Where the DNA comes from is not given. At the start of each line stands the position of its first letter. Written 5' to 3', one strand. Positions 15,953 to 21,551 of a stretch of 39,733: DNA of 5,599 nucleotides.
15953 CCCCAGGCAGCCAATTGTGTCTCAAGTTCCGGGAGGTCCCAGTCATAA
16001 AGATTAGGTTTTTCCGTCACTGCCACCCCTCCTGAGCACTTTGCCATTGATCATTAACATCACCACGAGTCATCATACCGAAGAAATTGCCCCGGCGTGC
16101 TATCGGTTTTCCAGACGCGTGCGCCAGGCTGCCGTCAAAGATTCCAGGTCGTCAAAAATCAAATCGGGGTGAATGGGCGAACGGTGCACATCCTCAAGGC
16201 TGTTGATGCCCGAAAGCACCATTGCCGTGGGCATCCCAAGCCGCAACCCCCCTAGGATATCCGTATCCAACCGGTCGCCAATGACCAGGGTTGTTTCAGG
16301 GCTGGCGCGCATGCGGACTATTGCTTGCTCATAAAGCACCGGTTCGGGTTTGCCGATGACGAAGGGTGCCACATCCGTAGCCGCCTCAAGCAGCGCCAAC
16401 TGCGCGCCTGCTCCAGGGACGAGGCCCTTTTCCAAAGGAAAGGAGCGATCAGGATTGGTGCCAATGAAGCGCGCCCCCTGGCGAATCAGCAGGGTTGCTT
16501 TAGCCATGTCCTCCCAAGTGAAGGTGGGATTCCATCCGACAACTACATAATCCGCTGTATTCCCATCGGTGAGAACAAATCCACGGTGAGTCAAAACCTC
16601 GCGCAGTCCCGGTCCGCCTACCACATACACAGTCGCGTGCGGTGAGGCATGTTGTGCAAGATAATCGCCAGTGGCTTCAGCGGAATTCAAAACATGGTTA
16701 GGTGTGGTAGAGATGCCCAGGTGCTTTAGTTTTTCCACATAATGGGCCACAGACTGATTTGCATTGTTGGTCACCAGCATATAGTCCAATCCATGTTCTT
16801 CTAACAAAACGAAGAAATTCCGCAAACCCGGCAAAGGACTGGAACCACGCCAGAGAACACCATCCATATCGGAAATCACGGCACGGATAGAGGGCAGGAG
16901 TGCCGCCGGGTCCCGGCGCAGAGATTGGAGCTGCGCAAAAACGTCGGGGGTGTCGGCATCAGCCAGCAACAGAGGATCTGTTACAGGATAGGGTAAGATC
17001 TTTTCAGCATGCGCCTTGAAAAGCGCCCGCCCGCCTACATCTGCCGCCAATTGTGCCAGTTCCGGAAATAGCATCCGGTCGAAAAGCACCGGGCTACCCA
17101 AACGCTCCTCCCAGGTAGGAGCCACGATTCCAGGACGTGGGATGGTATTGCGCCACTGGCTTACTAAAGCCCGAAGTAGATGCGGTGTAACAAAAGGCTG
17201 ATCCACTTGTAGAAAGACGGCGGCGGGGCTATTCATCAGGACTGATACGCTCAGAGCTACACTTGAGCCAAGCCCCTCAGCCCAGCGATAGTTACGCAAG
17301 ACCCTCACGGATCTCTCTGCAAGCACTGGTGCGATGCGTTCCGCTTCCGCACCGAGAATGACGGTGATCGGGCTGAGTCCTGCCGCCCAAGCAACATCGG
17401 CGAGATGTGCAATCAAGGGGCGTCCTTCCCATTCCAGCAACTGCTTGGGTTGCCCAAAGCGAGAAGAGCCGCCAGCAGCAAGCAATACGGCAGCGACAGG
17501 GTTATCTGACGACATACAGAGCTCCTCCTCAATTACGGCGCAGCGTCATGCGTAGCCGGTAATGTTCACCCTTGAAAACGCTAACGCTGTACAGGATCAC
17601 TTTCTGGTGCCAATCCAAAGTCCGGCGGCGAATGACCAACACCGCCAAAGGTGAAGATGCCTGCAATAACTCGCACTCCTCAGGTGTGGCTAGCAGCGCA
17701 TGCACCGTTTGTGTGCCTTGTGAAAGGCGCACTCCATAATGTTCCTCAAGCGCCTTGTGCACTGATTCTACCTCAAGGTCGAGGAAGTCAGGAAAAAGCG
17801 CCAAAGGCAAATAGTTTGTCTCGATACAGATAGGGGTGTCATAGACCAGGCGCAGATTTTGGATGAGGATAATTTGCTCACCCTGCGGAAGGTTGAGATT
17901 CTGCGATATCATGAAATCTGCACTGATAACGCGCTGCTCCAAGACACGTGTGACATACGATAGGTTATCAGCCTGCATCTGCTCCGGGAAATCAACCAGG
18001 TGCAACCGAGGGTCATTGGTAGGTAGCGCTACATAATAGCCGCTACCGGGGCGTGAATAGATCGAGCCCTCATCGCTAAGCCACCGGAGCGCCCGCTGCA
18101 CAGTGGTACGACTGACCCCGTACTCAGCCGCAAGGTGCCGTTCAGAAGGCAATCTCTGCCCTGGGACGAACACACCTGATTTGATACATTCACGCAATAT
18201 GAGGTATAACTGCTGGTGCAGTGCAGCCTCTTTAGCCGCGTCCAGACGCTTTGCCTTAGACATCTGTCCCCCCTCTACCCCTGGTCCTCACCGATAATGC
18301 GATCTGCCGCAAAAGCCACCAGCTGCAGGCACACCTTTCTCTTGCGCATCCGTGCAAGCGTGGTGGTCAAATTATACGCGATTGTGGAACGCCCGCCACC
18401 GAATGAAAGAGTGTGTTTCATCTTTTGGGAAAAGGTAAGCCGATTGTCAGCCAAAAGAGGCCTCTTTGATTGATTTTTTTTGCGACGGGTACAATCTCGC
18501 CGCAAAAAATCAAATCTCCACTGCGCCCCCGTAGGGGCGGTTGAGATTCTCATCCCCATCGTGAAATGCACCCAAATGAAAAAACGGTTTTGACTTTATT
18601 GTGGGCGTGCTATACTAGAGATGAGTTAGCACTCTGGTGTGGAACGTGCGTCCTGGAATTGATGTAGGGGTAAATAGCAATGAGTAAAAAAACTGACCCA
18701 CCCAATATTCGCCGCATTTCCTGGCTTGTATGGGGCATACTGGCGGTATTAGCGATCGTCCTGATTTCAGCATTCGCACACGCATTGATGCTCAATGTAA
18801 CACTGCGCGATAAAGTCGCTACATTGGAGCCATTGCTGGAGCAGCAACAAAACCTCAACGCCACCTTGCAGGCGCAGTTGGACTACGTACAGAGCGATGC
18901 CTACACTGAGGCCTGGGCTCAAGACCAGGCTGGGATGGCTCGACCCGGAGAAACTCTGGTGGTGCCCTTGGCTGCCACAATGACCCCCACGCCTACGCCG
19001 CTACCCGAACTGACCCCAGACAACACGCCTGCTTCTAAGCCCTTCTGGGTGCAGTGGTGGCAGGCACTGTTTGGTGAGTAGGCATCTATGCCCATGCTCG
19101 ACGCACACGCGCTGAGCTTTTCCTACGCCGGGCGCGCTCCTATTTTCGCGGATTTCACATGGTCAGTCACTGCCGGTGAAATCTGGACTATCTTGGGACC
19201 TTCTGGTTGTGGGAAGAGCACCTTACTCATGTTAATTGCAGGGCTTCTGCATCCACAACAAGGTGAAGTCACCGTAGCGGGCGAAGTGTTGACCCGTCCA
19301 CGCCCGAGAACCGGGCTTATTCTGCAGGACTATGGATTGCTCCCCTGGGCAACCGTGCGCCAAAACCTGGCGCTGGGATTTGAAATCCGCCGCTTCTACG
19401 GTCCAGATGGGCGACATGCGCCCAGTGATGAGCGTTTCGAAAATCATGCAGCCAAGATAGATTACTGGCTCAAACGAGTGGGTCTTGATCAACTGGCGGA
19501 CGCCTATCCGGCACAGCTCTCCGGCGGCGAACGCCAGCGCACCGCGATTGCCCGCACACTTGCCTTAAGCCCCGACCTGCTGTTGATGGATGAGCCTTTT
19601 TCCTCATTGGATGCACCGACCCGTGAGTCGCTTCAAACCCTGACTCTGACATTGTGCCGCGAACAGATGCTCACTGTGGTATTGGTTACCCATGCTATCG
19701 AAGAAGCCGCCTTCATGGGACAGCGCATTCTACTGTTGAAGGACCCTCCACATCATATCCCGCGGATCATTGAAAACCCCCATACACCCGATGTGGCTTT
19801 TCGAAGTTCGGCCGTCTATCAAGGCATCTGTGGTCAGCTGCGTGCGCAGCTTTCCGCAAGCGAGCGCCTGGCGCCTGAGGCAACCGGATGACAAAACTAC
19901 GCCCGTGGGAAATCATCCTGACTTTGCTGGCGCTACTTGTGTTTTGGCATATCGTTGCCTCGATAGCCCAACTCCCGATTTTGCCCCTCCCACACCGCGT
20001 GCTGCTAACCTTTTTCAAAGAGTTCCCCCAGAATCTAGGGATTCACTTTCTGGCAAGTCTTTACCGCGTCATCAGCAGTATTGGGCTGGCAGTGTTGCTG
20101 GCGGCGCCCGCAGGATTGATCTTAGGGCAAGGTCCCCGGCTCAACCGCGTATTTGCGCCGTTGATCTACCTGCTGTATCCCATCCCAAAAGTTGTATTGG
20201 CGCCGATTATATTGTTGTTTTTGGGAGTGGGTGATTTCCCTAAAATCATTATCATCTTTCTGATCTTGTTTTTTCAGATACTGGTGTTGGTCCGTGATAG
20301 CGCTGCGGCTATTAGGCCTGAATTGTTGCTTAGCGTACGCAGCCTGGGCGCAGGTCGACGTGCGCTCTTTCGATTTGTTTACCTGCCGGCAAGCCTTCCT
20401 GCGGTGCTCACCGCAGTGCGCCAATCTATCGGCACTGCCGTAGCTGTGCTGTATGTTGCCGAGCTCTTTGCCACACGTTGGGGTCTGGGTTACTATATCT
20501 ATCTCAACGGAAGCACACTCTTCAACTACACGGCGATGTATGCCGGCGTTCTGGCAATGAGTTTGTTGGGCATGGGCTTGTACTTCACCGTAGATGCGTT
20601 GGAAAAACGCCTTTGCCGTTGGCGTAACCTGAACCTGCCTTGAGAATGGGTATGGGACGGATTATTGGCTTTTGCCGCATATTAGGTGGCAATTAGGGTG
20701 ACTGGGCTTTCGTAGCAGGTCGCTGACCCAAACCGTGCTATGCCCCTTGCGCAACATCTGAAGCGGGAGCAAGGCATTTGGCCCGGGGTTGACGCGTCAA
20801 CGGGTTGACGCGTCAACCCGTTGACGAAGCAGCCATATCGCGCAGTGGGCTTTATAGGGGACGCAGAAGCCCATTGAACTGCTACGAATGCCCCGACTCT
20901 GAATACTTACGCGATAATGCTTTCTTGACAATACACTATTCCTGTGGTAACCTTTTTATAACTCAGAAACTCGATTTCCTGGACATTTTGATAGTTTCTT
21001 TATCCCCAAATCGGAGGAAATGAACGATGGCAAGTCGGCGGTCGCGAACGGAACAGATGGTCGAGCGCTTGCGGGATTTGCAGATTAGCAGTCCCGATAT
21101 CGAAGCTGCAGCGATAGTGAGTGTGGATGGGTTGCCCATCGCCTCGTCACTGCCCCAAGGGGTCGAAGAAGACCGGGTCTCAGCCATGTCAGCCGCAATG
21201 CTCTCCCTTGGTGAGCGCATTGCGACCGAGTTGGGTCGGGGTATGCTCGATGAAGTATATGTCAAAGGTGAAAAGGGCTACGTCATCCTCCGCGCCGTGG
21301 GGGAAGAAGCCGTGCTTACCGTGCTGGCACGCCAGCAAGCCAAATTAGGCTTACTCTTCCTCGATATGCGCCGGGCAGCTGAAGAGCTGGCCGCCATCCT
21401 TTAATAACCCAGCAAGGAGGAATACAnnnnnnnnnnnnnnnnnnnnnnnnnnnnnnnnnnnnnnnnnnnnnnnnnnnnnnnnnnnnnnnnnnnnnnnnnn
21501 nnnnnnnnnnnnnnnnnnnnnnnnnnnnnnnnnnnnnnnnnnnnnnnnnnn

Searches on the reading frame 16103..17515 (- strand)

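Call 74: search_protein_families(library=pfam, proteins=[window:16103-17515:-], max_evalue=0.0001)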
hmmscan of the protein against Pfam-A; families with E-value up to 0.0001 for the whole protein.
window:16103-17515:- (471 aa): 5 families
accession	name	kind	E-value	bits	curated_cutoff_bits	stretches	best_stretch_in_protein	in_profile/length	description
PF12804.13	NTP_transf_3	-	1.5e-34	119.9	27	1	9-170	1-158/160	MobA-like NTP transferase domain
PF13344.12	Hydrolase_6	-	9.2e-27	93.5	27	1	213-313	1-100/101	Haloacid dehalogenase-like hydrolase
PF13242.12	Hydrolase_like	-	1e-21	77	22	1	386-459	1-74/75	HAD-hyrolase-like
PF00702.32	Hydrolase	-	4.1e-15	57.1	26.4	1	210-427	1-191/191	haloacid dehalogenase-like hydrolase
PF13419.12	HAD_2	-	5e-07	30.5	23.8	0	388-433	134-178/178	Haloacid dehalogenase-like hydrolase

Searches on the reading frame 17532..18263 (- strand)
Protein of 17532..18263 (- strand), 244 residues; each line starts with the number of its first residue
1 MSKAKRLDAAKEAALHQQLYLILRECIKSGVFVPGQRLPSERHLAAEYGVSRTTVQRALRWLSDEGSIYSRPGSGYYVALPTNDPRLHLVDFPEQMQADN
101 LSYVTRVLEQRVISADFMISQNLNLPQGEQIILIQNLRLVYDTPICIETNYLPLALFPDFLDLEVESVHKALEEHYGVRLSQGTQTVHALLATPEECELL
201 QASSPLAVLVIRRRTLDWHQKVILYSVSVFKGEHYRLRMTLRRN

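Call 74: search_protein_families(library=pfam, proteins=[window:17532-18263:-], max_evalue=0.0001)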
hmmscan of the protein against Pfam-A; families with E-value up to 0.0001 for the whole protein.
window:17532-18263:- (244 aa): 5 families
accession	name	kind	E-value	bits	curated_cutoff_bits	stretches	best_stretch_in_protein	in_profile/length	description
PF07702.18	UTRA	-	5.5e-33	114.2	23.8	1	101-236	4-141/141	UTRA domain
PF00392.27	GntR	-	1e-20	73.6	27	1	16-78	2-64/64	Bacterial regulatory proteins, gntR family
PF08279.18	HTH_11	-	3.2e-06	27.4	25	1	44-76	21-54/55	HTH domain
PF25213.1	HVO_A0261_N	-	6.8e-06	26.3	35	1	41-76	27-61/86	HVO_A0261 N-terminal domain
PF14502.12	HTH_41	-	8.8e-06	25.5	25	1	35-69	3-37/48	Helix-turn-helix domain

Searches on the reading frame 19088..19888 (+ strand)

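Call 11: search_protein_families(library=pfam, proteins=[window:19088-19888:+], max_evalue=0.01)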
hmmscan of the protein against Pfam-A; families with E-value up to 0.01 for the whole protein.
window:19088-19888:+ (267 aa): 6 families
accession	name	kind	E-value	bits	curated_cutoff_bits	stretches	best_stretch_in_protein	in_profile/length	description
PF00005.33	ABC_tran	-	2.9e-33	115.8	25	1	22-171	3-136/137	ABC transporter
PF13304.12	AAA_21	-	0.00011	22.9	27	0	35-54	4-23/304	AAA domain, putative AbiEii toxin, Type IV TA system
PF13555.12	AAA_29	-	0.00083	19.5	27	1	22-58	14-50/61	P-loop containing region of AAA domain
PF25199.1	nSTAND_NTPase5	-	0.0017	18.7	34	1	28-63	39-73/145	Novel STAND NTPase 5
PF20703.3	nSTAND1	-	0.0018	18.4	27.1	1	13-58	16-59/379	Novel STAND NTPase 1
PF02463.25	SMC_N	-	0.003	17.4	40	0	141-207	134-205/220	RecF/RecN/SMC N terminal domain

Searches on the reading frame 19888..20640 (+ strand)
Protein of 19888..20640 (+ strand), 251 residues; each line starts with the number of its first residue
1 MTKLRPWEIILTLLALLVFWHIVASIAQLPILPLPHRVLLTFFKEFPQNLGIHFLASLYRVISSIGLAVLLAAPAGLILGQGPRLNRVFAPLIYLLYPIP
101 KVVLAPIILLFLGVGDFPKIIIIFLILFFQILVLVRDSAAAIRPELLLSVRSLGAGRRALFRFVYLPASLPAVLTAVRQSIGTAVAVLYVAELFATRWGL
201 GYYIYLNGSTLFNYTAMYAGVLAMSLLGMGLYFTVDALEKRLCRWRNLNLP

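Call 11: search_protein_families(library=pfam, proteins=[window:19888-20640:+], max_evalue=0.01)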
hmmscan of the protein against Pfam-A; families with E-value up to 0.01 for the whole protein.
window:19888-20640:+ (251 aa): 1 family
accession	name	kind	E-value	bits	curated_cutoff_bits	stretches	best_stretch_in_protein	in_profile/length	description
PF00528.27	BPD_transp_1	-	7e-19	68.7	26.4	1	73-242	2-182/184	Binding-protein-dependent transport system inner membrane component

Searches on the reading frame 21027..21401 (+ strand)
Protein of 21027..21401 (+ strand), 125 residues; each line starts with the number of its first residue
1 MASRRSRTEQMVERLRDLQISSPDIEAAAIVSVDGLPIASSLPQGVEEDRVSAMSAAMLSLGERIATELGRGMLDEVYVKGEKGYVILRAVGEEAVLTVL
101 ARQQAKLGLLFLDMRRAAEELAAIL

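Call 11: search_protein_families(library=pfam, proteins=[window:21027-21401:+], max_evalue=0.01)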
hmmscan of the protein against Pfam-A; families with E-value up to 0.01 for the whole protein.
window:21027-21401:+ (125 aa): 1 family
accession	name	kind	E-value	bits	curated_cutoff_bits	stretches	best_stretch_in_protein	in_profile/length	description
PF03259.23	Robl_LC7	-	4.2e-20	71.7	23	1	12-101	2-91/91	Roadblock/LC7 domain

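Call 18: search_protein_families(library=ncbifam, proteins=[window:21027-21401:+], max_evalue=0.001)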
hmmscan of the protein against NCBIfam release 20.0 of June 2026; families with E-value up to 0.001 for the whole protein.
window:21027-21401:+ (125 aa): 1 family
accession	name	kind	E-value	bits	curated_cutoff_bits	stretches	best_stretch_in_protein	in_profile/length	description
NF052242.1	GTPaseActivMglBThm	equivalog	6.7e-05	23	200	1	49-124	57-132/161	GTPase-activating protein MglB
